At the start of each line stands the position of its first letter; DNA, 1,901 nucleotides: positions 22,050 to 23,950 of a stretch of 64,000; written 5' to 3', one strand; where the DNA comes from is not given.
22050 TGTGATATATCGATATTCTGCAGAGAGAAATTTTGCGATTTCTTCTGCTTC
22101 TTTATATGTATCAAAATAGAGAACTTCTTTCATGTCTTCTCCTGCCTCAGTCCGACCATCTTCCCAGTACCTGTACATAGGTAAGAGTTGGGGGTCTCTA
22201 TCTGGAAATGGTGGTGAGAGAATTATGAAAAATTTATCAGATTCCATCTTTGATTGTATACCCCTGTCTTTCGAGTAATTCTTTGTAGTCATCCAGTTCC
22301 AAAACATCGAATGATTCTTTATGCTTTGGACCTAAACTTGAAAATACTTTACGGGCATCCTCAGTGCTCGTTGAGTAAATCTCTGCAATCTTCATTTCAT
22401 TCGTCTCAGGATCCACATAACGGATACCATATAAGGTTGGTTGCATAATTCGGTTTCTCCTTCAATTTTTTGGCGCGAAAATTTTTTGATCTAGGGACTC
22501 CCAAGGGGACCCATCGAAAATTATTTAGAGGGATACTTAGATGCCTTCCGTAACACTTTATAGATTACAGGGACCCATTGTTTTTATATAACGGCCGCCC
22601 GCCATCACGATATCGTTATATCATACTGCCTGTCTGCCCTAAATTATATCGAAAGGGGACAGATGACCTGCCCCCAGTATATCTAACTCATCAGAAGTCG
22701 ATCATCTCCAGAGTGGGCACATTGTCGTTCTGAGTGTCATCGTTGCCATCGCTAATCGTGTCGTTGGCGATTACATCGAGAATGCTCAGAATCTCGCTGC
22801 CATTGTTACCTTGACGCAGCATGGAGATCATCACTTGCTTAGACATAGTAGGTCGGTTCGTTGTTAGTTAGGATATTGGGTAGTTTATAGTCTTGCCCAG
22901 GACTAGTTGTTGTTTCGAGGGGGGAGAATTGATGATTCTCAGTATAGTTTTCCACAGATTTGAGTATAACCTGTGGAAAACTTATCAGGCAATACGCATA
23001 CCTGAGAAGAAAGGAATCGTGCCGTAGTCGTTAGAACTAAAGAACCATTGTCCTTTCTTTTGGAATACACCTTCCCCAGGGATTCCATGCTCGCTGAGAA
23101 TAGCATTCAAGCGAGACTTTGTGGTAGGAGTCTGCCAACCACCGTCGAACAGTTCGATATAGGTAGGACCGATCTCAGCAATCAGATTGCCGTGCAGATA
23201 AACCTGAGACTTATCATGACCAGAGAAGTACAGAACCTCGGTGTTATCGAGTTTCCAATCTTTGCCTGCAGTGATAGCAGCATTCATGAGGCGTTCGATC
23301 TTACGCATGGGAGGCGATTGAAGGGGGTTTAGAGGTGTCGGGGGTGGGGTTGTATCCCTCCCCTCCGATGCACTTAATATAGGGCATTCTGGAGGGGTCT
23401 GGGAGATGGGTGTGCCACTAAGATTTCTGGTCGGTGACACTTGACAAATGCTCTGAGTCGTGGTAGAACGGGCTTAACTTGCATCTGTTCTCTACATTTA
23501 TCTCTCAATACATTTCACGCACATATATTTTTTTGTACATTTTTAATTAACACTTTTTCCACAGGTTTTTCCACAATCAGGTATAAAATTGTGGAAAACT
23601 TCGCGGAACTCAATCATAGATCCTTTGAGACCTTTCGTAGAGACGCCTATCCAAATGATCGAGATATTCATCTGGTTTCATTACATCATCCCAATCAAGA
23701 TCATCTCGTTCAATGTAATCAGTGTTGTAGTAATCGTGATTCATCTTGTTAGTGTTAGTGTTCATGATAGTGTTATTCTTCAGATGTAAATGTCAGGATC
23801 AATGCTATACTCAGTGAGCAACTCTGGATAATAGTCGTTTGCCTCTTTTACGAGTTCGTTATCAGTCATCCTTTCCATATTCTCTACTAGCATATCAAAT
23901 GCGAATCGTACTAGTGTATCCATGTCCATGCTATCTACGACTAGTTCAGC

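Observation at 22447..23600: GC-elevated island bounded by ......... palindromes, with a long structured non-coding leader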

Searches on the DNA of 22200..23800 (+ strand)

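Call 4: search_dna_similar(query=window:22200-23800:+, collection=phages, mode=distant, max_rows=40)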
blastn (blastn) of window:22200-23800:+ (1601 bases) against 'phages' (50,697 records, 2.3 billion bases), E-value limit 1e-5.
Records with a match: 64; places in all: 66; records where one place covers at least 80% of the query: 0.
Best place of each record, by identity: 60-80% 64.
By first word of the organism name: Synechococcus 53; Cyanophage 11.
By host as written in the record: Synechococcus 17; Synechococcus sp. 12; Synechococcus sp. WH7803 8; Synechococcus sp. WH 7803 7; Synechococcus sp. MW02 6; - 5; Synechococcus sp. CB0101 3; Synechococcus sp. SynWH7803 2; and 4 more.
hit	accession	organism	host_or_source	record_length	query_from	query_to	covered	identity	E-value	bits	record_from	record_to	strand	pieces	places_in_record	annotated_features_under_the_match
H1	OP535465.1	Synechococcus phage S-CREM1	Synechococcus sp. CB0101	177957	326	1601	80%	76.2%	0e+0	924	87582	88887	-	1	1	DNA translation protein | hypothetical protein (x3)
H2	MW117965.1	Synechococcus phage S-H38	Synechococcus sp. MW02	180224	334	1198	27%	68.8%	7e-12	141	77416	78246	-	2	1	hypothetical protein (x2)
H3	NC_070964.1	Synechococcus phage S-H38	Synechococcus sp. MW02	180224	334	1198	27%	68.8%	7e-12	141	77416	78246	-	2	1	hypothetical protein (x2)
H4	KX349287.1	Synechococcus phage S-RIM8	Synechococcus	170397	861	1231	23%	67.1%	6e-19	103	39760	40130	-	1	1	hypothetical protein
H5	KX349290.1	Synechococcus phage S-RIM8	Synechococcus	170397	861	1231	23%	67.1%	6e-19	103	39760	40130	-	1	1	hypothetical protein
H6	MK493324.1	Synechococcus phage S-RIM8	Synechococcus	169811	861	1231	23%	67.1%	6e-19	103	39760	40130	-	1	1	hypothetical protein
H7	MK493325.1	Synechococcus phage S-RIM8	Synechococcus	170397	861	1231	23%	67.1%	6e-19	103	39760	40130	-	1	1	hypothetical protein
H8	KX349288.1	Synechococcus phage S-RIM8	Synechococcus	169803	861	1231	23%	66.8%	7e-18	99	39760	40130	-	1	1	hypothetical protein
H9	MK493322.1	Synechococcus phage S-RIM8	Synechococcus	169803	861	1231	23%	66.8%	7e-18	99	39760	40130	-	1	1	hypothetical protein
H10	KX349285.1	Synechococcus phage S-RIM8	Synechococcus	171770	861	1231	23%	66.3%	4e-15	90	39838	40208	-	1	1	hypothetical protein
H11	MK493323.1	Synechococcus phage S-RIM8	Synechococcus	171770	861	1231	23%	66.3%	4e-15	90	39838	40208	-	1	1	hypothetical protein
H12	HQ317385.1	Synechococcus phage S-RIM8 A.HR5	Synechococcus sp. WH7803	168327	861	1231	23%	66.1%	2e-13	85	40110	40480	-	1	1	gp90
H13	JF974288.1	Synechococcus phage S-RIM8 A.HR1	Synechococcus sp. WH7803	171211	861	1231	23%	66.1%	2e-13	85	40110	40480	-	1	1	gp90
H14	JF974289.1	Synechococcus phage S-RIM8 A.HR3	Synechococcus sp. WH7803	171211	861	1231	23%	66.1%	2e-13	85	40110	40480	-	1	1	gp90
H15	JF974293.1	Synechococcus phage KBS-M-1A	Synechococcus sp. WH7803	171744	861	1231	23%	66.1%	2e-13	85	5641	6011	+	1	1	hypothetical protein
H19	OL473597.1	Synechococcus phage S-SZBM1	Synechococcus sp. CB0101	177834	844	1181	21%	69.7%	7e-31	141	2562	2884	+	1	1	hypothetical protein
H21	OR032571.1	Synechococcus phage DSL-LC02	Synechococcus sp.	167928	795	1109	20%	71.6%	9e-36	159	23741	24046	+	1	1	hypothetical protein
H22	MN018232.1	Synechococcus phage S-B43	Synechococcus sp. MW02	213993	840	1110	17%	73.1%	3e-35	157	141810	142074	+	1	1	hypothetical protein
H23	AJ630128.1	Synechococcus phage S-PM2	Synechococcus sp. SynWH7803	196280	843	1110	17%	69.8%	9e-23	115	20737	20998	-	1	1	Hypothetical-Protein | belonging to T4-LIKE GC: 637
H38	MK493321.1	Cyanophage S-RIM4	Synechococcus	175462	913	1135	14%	67.0%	1e-7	64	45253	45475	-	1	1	hypothetical protein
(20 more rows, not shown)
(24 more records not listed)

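Call 7: get_annotated_region(hit=H1, flank=3000)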
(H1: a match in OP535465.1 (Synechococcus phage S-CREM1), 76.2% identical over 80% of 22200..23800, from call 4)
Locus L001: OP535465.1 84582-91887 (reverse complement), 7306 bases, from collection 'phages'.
description: Synechococcus phage S-CREM1, complete genome.
organism: Synechococcus phage S-CREM1 (NCBI taxid 2982919)
taxonomy: Viruses; Duplodnaviria; Heunggongvirae; Uroviricota; Caudoviricetes; Kyanoviridae
host: Synechococcus sp. CB0101; source: -; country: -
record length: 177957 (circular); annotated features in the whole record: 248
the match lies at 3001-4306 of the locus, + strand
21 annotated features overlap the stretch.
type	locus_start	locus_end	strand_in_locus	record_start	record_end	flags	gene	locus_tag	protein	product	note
CDS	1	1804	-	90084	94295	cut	-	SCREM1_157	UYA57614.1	lipoprotein lipase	-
CDS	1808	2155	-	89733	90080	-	-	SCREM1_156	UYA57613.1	spike glycoprotein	-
CDS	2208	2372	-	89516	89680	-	-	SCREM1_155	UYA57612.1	antitoxin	Antitoxin MazE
CDS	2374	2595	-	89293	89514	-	-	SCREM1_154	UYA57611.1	hypothetical protein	-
CDS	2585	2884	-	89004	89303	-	-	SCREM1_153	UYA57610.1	hypothetical protein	-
CDS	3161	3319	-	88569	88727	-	-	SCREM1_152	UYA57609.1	hypothetical protein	-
CDS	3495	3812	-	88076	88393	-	-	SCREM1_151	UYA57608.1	DNA translation protein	-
CDS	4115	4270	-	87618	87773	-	-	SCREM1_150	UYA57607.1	hypothetical protein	-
CDS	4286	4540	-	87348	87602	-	-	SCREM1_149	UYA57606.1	hypothetical protein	-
CDS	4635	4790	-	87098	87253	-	-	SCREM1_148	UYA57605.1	hypothetical protein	-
CDS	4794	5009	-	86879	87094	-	-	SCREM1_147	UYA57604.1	hypothetical protein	-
CDS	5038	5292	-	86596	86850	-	-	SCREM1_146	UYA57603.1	hypothetical protein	-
CDS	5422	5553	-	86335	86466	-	-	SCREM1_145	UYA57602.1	hypothetical protein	-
CDS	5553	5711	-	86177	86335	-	-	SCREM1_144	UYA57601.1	hypothetical protein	-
CDS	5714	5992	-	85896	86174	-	-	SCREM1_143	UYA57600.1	hypothetical protein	-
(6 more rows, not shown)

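Call 14: get_annotated_region(hit=H2, flank=1500)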
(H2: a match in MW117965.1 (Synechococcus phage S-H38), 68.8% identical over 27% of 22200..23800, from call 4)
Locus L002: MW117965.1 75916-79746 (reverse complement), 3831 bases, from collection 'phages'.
description: Synechococcus phage S-H38, complete genome.
organism: Synechococcus phage S-H38 (NCBI taxid 2783673)
taxonomy: Viruses; Duplodnaviria; Heunggongvirae; Uroviricota; Caudoviricetes; Kyanoviridae; Yellowseavirus; Yellowseavirus thirtyeight
host: Synechococcus sp. MW02; source: -; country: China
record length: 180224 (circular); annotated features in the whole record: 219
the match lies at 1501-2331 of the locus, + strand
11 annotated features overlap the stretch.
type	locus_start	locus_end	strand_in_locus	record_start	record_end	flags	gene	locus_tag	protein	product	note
CDS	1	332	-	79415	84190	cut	-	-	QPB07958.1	hypothetical protein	-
CDS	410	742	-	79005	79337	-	-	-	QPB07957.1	hypothetical protein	-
CDS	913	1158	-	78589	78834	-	-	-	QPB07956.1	hypothetical protein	-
CDS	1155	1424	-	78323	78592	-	-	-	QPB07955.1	hypothetical protein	-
CDS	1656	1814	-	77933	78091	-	-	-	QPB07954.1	hypothetical protein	-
CDS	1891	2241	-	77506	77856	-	-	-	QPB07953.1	hypothetical protein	-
CDS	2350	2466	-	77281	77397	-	-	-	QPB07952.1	hypothetical protein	-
CDS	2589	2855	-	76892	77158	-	-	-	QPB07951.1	hypothetical protein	-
CDS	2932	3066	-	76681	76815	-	-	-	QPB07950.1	hypothetical protein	-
CDS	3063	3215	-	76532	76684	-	-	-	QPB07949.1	hypothetical protein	-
CDS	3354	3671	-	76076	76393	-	-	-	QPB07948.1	hypothetical protein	-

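Call 15: get_annotated_region(hit=H12, flank=1500)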
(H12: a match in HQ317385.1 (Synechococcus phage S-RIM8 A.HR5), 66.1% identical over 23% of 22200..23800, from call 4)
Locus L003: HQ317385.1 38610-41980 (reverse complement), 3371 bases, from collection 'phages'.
description: Synechococcus phage S-RIM8 A.HR5, complete genome.
organism: Synechococcus phage S-RIM8 A.HR5 (NCBI taxid 869726)
taxonomy: Viruses; Duplodnaviria; Heunggongvirae; Uroviricota; Caudoviricetes; Kyanoviridae; Neptunevirus
host: Synechococcus sp. WH7803; source: chemostat; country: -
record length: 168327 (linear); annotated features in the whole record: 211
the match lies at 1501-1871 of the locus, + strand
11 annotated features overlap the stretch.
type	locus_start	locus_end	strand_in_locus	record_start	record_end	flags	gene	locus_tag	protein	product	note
CDS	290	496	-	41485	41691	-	-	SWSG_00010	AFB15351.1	hypothetical protein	-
CDS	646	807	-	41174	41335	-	-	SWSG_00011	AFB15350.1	hypothetical protein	-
CDS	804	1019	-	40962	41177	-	-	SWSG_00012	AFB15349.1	gp82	-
CDS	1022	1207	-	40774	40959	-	-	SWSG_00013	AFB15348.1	hypothetical protein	-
CDS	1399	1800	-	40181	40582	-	-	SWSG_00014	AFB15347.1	gp90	-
CDS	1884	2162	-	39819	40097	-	-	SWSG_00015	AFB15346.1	hypothetical protein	-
CDS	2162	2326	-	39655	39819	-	-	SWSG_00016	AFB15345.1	hypothetical protein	-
CDS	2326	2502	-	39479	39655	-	-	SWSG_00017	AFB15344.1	hypothetical protein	-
CDS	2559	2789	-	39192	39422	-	-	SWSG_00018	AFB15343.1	hypothetical protein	-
CDS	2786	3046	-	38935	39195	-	-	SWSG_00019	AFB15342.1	gp79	-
CDS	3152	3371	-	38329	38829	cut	-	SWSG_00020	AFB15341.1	gp69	-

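Call 16: get_annotated_region(hit=H23, flank=1500)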
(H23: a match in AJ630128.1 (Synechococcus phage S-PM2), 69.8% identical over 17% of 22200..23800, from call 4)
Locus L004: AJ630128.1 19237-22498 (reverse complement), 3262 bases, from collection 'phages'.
description: Bacteriophage S-PM2 complete genome.
organism: Synechococcus phage S-PM2 (NCBI taxid 238854)
taxonomy: Viruses; Duplodnaviria; Heunggongvirae; Uroviricota; Caudoviricetes; Kyanoviridae; Nodensvirus; Nodensvirus spm2
host: Synechococcus sp. SynWH7803; source: sea water; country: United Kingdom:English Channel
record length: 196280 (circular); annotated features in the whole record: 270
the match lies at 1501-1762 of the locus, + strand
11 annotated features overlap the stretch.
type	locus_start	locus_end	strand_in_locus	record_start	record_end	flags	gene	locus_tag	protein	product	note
CDS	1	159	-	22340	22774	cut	-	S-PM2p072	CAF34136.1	Hypothetical-Protein | belonging to T4-LIKE GC: 813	T4-LIKE GC: 813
CDS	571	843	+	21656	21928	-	-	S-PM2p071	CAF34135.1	Hypothetical-Protein | belonging to T4-LIKE GC: 812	T4-LIKE GC: 812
CDS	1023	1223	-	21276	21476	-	-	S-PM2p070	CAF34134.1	Hypothetical-Protein | belonging to T4-LIKE GC: 811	T4-LIKE GC: 811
CDS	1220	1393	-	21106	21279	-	-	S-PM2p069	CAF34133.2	Hypothetical-Protein | belonging to T4-LIKE GC: 810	T4-LIKE GC: 810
CDS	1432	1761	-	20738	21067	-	-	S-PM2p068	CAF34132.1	Hypothetical-Protein | belonging to T4-LIKE GC: 637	T4-LIKE GC: 637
CDS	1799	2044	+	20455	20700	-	-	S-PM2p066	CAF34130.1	Hypothetical-Protein | belonging to T4-LIKE GC: 808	T4-LIKE GC: 808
CDS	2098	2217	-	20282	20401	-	-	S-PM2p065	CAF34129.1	Hypothetical-Protein | belonging to T4-LIKE GC: 807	T4-LIKE GC: 807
CDS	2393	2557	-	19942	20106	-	-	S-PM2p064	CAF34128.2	Hypothetical-Protein | belonging to T4-LIKE GC: 806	T4-LIKE GC: 806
CDS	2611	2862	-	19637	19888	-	-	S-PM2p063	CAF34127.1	Hypothetical-Protein | belonging to T4-LIKE GC: 805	T4-LIKE GC: 805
tRNA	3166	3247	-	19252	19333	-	-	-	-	tRNA-Leu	Anticodon: TAG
tRNA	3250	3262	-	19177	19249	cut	-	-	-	tRNA-Asn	Anticodon: GTT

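Call 17: get_annotated_region(hit=H19, flank=1500)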
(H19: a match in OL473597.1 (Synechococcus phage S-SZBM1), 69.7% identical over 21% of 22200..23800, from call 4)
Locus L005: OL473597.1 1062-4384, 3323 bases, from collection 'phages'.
description: Synechococcus phage S-SZBM1, complete genome.
organism: Synechococcus phage S-SZBM1 (NCBI taxid 2926475)
taxonomy: Viruses; Duplodnaviria; Heunggongvirae; Uroviricota; Caudoviricetes; Kyanoviridae; Shenzhenivirus; Shenzhenivirus sszbm1
host: Synechococcus sp. CB0101; source: Shenzhen Bay; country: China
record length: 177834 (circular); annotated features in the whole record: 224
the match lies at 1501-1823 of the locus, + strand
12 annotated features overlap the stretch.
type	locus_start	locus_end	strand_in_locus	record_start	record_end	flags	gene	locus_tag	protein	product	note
CDS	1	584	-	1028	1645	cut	-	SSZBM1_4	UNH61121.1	hypothetical protein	-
CDS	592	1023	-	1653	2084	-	-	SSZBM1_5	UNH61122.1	hypothetical protein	-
CDS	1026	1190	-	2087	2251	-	-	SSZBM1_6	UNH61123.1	hypothetical protein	-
CDS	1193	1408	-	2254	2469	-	-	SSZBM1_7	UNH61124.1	hypothetical protein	-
CDS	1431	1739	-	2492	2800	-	-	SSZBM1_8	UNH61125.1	hypothetical protein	-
CDS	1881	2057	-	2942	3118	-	-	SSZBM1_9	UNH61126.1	hypothetical protein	-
CDS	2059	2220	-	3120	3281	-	-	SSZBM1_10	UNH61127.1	hypothetical protein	-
CDS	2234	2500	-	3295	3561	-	-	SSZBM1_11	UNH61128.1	hypothetical protein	-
CDS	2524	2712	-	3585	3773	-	-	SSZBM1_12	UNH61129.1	hypothetical protein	-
CDS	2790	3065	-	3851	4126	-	-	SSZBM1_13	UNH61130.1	hypothetical protein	-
CDS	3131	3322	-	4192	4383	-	-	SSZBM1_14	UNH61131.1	hypothetical protein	-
CDS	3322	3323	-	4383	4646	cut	-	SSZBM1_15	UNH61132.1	hypothetical protein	-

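Call 18: get_annotated_region(hit=H21, flank=1500)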
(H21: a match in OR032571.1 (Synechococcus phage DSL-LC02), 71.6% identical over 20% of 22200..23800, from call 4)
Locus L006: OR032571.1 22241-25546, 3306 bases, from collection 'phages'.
description: Synechococcus phage DSL-LC02, complete genome.
organism: Synechococcus phage DSL-LC02 (NCBI taxid 3058947)
taxonomy: Viruses; Duplodnaviria; Heunggongvirae; Uroviricota; Caudoviricetes; Kyanoviridae
host: Synechococcus sp.; source: water sample of Dishui Lake; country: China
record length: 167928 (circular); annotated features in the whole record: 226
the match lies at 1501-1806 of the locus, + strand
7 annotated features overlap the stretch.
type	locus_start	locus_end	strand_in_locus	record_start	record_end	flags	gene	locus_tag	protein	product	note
CDS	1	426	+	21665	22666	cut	-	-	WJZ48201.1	hypothetical protein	-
CDS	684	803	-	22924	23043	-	-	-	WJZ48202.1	hypothetical protein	-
CDS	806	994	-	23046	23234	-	-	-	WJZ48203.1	hypothetical protein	-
CDS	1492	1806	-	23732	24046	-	-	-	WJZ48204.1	hypothetical protein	-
CDS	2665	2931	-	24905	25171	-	-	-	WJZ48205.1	hypothetical protein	-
CDS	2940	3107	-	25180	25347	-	-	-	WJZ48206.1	hypothetical protein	-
CDS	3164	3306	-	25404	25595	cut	-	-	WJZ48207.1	hypothetical protein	-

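Call 19: get_annotated_region(hit=H22, flank=1500)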
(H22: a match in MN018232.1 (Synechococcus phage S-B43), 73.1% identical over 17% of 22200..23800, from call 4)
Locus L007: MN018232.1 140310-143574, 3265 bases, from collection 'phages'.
description: Synechococcus phage S-B43, complete genome.
organism: Synechococcus phage S-B43 (NCBI taxid 2484638)
taxonomy: Viruses; Duplodnaviria; Heunggongvirae; Uroviricota; Caudoviricetes; Kyanoviridae
host: Synechococcus sp. MW02; source: -; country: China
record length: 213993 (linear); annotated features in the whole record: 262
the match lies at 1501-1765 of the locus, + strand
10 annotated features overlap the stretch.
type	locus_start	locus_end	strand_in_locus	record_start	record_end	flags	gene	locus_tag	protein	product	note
CDS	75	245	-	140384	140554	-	-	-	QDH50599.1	polyprotein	-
CDS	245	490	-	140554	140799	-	-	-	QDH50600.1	hypothetical protein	-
CDS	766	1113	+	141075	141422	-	-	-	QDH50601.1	hypothetical protein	-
CDS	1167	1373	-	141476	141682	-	-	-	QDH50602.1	hypothetical protein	-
CDS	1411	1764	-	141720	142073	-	-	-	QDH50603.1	hypothetical protein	-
CDS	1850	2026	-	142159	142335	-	-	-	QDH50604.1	hypothetical protein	-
CDS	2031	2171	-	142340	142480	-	-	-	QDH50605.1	hypothetical protein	-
CDS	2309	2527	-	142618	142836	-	-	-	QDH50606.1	hypothetical protein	-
CDS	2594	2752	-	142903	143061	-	-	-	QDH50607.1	hypothetical protein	-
CDS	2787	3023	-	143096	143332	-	-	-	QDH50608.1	hypothetical protein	-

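Call 51: search_dna_similar(query=window:23550-23581:+, collection=phages, mode=distant, max_evalue=10, max_rows=60)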
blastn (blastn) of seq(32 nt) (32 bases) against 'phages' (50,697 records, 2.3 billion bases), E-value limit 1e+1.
Records with a match: 67; places in all: 67; records where one place covers at least 80% of the query: 4.
Best place of each record, by identity: >=99% 32; 95-99% 15; 90-95% 12; 80-90% 8.
By first word of the organism name: Synechococcus 26; Cyanophage 11; Klebsiella 5; Microviridae 4; Arthrobacter 4; Agrobacterium 3; Bacteriophage 3; Abalone 2; Prochlorococcus 2; Capybara 1; and 6 more.
By host as written in the record: Synechococcus sp. 14; - 11; Synechococcus 8; Synechococcus sp. WH8102 5; Rhizogenic Agrobacterium biovar 1 ST15.13/095 3; Klebsiella pneumoniae 3; Haliotis diversicolor aquatilis 2; Synechococcus sp. WH8101 2; and 13 more.
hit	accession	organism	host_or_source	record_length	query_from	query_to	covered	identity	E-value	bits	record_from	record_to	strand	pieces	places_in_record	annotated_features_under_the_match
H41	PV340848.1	Synechococcus phage Sf-CH11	Synechococcus sp. WH8102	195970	4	28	78%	100.0%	2e-4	46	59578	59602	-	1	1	none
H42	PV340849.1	Synechococcus phage Sf-CH1a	Synechococcus sp. WH8102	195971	4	28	78%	100.0%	2e-4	46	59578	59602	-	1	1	none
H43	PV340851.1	Synechococcus phage Sf-CH3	Synechococcus sp. WH8102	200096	4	28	78%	100.0%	2e-4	46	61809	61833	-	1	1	none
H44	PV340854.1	Synechococcus phage Sf-FP1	Synechococcus sp. WH8102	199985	4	28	78%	100.0%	2e-4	46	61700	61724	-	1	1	none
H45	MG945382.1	Microviridae sp.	pig feces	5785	1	28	88%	85.7%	9e-1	34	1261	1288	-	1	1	none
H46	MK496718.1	Capybara microvirus Cap1_SP_128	Hydrochoerus hydrochaeris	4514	1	28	88%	85.7%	9e-1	34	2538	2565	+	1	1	none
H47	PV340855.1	Synechococcus phage Sf-FR1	Synechococcus sp. WH8102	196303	6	28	72%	100.0%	2e-3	43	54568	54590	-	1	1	none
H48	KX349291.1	Cyanophage S-RIM44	Synechococcus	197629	6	28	72%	100.0%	2e-3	43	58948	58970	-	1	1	none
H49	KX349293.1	Cyanophage S-RIM44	Synechococcus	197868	6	28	72%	100.0%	2e-3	43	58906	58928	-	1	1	none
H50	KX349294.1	Cyanophage S-RIM44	Synechococcus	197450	6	28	72%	100.0%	2e-3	43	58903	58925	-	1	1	none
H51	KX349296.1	Cyanophage S-RIM44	Synechococcus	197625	6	28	72%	100.0%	2e-3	43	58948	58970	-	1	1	none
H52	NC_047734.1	Cyanophage S-RIM44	Synechococcus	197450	6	28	72%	100.0%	2e-3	43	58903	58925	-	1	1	none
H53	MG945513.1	Microviridae sp.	yak feces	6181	2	26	78%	92.0%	8e-2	37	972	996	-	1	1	none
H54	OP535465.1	Synechococcus phage S-CREM1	Synechococcus sp. CB0101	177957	4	28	78%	92.0%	8e-2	37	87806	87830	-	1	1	none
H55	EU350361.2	Abalone shriveling syndrome-associated virus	Haliotis diversicolor aquatilis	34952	1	27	84%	85.2%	3e+0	32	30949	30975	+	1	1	unknown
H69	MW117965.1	Synechococcus phage S-H38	Synechococcus sp. MW02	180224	6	27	69%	100.0%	6e-3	41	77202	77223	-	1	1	none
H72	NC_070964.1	Synechococcus phage S-H38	Synechococcus sp. MW02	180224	6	27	69%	100.0%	6e-3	41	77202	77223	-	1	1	none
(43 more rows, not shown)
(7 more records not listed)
